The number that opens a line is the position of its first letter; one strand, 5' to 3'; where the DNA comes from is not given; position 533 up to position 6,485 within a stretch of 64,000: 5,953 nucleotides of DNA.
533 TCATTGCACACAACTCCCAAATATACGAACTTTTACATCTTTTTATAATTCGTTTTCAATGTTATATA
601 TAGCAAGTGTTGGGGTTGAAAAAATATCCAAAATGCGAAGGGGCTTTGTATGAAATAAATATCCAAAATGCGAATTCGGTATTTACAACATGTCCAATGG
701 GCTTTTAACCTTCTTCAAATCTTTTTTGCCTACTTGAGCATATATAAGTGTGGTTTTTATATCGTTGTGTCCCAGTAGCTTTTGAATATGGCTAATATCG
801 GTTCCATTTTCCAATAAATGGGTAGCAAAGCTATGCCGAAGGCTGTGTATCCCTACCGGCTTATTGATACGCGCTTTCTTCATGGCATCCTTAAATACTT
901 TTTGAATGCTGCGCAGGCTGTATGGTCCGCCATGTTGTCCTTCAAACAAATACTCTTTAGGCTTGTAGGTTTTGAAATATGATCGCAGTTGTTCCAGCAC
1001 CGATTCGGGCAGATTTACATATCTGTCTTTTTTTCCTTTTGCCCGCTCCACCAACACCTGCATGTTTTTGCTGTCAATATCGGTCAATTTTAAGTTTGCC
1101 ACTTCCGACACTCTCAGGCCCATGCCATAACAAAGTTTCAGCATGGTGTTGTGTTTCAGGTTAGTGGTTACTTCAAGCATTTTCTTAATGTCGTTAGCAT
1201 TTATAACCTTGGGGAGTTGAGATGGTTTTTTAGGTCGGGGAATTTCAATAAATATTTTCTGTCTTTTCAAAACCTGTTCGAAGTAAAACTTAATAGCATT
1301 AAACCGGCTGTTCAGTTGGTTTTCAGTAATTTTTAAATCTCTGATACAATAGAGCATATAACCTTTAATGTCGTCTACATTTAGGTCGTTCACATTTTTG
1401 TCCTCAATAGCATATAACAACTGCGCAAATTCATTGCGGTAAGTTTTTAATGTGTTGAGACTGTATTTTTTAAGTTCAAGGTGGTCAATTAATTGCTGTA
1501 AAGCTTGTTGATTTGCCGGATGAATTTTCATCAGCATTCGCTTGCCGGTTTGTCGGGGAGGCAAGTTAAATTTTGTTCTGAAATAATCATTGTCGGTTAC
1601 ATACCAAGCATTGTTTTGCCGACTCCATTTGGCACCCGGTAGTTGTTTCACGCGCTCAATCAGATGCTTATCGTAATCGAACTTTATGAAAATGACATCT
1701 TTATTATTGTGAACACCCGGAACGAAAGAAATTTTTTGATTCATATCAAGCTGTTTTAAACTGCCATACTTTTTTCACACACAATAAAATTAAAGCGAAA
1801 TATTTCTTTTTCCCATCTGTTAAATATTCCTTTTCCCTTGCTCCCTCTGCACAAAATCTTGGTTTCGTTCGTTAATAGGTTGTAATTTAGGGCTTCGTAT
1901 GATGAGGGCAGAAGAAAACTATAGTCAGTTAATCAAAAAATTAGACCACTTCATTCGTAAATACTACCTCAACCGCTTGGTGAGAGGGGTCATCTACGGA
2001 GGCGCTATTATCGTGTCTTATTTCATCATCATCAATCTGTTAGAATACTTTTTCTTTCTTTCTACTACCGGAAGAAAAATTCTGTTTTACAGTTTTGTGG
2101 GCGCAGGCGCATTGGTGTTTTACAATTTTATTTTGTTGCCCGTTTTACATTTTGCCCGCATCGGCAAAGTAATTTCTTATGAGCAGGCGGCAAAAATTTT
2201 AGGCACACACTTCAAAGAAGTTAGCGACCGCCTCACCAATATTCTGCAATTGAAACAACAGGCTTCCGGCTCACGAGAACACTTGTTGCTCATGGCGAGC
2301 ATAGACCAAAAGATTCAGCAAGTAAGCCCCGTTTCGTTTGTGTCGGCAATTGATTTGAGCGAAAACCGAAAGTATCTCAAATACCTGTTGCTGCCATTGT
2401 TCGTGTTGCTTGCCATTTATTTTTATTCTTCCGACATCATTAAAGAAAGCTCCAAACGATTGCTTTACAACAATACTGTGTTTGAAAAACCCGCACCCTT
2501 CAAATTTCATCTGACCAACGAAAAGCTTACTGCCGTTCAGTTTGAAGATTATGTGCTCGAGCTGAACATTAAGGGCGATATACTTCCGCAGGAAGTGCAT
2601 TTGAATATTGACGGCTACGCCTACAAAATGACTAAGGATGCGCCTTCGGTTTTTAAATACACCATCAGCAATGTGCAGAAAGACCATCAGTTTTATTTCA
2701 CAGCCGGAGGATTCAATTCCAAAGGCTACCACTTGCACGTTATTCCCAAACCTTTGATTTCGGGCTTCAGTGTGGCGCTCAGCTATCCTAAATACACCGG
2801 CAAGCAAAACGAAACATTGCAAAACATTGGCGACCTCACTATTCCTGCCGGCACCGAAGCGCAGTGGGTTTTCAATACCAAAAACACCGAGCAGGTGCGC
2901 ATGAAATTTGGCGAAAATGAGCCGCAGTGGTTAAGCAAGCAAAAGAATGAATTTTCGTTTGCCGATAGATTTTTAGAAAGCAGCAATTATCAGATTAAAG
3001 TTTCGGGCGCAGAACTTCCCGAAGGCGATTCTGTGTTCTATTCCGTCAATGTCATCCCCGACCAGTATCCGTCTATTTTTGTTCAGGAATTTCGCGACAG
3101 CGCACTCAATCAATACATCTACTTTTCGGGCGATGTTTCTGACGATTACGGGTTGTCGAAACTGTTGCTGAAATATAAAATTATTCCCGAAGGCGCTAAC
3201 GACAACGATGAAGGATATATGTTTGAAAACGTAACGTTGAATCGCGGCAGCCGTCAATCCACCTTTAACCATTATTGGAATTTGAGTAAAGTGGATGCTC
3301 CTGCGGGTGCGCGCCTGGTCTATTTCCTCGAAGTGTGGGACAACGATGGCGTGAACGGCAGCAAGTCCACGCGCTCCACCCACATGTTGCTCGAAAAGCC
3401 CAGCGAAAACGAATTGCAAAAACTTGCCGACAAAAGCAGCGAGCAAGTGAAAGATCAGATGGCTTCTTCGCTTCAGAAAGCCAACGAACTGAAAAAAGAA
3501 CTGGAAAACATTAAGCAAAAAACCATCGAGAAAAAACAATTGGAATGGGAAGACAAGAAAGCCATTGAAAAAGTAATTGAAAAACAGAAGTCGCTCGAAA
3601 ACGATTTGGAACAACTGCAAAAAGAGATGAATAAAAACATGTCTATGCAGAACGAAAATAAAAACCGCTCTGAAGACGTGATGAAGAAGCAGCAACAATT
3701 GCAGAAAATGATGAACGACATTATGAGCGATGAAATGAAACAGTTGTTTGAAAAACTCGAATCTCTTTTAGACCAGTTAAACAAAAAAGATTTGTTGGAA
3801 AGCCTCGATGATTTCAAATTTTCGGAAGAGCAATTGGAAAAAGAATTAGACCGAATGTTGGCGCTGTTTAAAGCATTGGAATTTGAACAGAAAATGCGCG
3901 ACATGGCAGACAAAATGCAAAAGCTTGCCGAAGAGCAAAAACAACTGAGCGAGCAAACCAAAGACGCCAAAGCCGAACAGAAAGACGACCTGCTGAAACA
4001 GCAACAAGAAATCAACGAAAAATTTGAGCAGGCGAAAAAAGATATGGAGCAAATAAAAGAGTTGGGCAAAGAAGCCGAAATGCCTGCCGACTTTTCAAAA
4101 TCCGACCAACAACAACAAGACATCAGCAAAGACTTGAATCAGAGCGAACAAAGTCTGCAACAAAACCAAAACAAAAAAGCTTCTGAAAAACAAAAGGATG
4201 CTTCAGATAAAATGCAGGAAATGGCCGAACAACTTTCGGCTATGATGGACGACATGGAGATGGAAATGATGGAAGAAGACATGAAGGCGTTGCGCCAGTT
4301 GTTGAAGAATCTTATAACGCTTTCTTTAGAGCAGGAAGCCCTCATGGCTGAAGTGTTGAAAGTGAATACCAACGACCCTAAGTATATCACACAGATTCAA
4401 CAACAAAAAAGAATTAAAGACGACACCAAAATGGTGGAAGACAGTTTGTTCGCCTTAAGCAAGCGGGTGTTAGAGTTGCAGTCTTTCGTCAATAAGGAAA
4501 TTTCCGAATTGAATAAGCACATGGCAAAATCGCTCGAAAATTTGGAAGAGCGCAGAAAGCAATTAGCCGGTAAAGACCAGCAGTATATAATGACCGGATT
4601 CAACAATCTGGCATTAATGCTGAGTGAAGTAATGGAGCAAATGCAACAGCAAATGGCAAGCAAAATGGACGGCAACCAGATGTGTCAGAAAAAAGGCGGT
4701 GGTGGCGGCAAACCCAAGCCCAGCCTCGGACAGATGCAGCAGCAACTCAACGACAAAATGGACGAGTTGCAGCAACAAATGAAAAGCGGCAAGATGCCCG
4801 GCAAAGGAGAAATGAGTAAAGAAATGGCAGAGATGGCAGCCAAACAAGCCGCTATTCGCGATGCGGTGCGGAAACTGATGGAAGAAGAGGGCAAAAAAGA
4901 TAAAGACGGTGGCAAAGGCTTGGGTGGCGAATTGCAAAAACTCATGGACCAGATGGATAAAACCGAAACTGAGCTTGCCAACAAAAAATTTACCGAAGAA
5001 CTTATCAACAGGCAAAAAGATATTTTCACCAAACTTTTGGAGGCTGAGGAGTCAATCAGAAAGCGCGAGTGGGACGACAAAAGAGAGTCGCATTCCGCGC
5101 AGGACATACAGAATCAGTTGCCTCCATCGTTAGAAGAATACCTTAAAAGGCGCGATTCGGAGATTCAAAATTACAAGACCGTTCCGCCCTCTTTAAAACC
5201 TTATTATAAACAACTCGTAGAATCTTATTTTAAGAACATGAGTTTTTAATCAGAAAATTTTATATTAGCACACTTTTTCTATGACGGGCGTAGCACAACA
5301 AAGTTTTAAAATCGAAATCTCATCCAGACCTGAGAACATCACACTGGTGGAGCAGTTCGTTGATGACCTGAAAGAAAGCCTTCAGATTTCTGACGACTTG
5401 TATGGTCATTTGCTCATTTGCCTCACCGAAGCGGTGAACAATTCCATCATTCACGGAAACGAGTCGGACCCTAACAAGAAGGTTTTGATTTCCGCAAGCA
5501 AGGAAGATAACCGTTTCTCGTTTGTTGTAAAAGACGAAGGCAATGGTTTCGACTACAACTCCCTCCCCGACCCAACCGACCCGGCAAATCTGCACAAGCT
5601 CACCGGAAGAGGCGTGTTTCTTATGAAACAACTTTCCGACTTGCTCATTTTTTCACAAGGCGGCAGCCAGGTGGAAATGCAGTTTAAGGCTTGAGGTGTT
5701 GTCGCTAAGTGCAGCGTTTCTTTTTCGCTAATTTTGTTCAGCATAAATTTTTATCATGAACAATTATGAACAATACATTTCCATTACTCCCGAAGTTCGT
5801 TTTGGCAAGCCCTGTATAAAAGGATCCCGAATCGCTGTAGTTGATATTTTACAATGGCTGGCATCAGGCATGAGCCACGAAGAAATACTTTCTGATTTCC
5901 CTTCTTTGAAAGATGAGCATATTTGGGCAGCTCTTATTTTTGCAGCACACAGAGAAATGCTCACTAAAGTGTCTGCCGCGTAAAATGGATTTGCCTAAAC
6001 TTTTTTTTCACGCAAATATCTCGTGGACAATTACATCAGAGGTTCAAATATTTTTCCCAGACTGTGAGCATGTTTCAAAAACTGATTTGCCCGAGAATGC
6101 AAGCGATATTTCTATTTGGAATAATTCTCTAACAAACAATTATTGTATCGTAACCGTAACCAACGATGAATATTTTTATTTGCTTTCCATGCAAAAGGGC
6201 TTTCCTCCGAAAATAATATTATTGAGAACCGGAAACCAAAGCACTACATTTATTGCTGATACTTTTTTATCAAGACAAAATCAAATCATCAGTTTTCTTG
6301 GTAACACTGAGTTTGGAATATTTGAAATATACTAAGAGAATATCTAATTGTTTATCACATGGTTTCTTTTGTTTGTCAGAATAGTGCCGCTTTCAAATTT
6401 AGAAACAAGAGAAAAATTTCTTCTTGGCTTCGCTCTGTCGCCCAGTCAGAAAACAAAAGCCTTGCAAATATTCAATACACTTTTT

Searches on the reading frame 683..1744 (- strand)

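Call 9: search_protein_families(library=pfam, proteins=[window:683-1744:-], max_evalue=0.001)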
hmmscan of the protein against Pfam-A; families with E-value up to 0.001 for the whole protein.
window:683-1744:- (353 aa): 2 families
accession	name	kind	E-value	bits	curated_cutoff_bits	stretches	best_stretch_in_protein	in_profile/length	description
PF00589.27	Phage_integrase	-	5.2e-40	137.5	27.1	1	180-339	2-169/172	Phage integrase family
PF13495.12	Phage_int_SAM_4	-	6.5e-12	46.1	27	1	82-162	2-82/85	Phage integrase, N-terminal SAM-like domain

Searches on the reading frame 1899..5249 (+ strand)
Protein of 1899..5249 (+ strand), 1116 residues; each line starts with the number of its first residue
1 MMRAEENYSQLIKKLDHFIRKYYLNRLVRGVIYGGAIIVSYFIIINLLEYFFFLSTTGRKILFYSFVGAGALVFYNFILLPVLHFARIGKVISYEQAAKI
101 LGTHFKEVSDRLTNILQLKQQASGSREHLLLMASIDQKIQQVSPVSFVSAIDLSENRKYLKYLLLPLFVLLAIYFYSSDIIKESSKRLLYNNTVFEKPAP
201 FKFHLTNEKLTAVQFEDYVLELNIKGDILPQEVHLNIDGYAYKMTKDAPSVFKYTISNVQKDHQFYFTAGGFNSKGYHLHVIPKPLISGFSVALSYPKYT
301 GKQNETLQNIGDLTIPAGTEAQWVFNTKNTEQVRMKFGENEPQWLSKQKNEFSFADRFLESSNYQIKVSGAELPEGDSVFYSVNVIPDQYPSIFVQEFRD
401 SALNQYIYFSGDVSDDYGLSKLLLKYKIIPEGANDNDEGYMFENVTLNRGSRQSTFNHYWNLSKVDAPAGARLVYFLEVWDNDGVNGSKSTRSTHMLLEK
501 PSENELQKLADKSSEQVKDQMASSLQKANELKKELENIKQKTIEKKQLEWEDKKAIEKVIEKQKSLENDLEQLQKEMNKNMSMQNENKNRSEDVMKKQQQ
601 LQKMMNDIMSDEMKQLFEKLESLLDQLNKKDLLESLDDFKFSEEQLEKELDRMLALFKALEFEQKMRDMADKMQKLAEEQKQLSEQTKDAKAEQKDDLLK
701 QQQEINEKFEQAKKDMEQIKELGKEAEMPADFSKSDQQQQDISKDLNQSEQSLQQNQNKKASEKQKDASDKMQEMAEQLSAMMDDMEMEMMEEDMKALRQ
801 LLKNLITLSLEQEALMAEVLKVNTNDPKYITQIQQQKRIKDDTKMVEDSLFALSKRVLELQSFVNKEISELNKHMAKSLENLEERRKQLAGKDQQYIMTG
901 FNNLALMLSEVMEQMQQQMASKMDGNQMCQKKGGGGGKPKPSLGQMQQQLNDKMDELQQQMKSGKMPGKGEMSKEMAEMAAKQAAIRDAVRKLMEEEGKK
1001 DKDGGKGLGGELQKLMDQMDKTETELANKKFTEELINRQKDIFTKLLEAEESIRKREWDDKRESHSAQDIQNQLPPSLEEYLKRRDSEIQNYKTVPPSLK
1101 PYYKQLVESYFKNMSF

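Call 80: search_protein_families(library=pfam, proteins=[window:1899-5249:+], max_evalue=0.00001)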
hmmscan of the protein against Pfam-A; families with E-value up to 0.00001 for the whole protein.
window:1899-5249:+ (1116 aa): 1 family
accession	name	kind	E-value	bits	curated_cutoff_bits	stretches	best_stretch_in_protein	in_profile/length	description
PF13779.11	DUF4175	-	2e-11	43.1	27.3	1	279-536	186-427/825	Domain of unknown function (DUF4175)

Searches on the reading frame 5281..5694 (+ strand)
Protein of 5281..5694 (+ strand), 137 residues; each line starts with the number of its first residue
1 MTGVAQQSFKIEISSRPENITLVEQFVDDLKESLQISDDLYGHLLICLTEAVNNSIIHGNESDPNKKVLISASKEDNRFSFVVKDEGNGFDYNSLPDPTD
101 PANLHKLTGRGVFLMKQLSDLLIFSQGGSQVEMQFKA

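Call 80: search_protein_families(library=pfam, proteins=[window:5281-5694:+], max_evalue=0.00001)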
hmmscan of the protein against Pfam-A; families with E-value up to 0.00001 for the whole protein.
window:5281-5694:+ (137 aa): 2 families
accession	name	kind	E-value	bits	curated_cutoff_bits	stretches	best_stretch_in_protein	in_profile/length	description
PF13581.12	HATPase_c_2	-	3.2e-24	85.8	27.4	1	13-134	1-126/127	Histidine kinase-like ATPase domain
PF02518.31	HATPase_c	-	4.8e-06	27.4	26.4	1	44-121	6-86/111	Histidine kinase-, DNA gyrase B-, and HSP90-like ATPase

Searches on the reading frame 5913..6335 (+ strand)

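Call 80: search_protein_families(library=pfam, proteins=[window:5913-6335:+], max_evalue=0.00001)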
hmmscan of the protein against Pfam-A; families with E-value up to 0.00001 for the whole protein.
window:5913-6335:+ (140 aa): 1 family
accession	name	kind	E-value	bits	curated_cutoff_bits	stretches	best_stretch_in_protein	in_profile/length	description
PF18480.7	DUF5615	-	5.3e-17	62.1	23.8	1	29-138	2-108/110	Domain of unknown function (DUF5615)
